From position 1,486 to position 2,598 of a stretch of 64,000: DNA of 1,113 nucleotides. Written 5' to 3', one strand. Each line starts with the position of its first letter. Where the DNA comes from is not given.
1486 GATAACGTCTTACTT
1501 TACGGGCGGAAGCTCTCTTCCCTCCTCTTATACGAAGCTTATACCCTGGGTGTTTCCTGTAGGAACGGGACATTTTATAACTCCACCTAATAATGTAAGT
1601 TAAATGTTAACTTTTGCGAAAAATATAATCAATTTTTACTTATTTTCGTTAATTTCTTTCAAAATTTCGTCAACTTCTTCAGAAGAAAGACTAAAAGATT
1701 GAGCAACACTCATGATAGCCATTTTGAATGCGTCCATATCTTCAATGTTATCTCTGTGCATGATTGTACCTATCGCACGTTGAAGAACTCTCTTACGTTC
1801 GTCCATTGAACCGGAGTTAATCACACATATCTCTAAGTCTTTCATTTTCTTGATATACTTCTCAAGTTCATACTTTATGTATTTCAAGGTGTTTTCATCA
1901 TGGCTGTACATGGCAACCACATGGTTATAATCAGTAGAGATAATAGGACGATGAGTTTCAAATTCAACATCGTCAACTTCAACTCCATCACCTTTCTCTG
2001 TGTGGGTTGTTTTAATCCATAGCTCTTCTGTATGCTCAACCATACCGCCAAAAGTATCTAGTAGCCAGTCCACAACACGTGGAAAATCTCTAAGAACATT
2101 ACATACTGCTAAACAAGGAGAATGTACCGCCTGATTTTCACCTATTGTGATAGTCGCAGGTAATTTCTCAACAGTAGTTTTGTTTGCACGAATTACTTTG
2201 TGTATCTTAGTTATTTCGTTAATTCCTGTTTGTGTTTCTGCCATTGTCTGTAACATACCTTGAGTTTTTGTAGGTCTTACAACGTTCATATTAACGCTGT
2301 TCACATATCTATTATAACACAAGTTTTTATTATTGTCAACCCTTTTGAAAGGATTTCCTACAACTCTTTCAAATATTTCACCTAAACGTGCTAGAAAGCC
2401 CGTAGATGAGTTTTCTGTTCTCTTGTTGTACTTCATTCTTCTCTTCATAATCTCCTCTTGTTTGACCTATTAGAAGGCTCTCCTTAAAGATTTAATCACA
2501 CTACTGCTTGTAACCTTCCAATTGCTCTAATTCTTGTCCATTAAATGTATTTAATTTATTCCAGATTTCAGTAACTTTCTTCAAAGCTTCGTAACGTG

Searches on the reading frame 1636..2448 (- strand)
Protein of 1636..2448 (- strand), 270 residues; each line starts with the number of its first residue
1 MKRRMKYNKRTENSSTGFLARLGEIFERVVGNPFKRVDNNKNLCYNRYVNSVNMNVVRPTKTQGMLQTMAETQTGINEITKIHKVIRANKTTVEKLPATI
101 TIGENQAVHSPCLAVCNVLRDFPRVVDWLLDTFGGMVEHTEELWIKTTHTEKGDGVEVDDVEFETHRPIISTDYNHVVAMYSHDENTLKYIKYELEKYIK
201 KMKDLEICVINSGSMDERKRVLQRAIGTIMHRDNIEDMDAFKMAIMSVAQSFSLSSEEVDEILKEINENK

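Call 64: find_encoding_contigs(protein=window:1636-2448:-, flank=10000, max_places=1)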
Protein window:1636-2448:- (270 aa): 6 contigs read that carry it; 1 place shown.
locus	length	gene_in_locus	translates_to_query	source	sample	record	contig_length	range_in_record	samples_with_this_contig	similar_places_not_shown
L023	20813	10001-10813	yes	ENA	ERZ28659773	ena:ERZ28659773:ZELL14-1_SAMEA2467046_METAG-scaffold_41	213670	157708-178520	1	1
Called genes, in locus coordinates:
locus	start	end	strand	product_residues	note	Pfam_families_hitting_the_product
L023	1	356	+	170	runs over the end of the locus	-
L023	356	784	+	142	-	-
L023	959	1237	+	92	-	-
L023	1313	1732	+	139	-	-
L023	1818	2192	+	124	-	-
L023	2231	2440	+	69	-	-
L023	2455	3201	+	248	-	-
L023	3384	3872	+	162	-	-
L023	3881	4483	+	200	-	-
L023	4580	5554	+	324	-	-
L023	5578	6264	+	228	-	-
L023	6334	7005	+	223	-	-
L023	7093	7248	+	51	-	-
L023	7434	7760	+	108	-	-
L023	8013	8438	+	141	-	-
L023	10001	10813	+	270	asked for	-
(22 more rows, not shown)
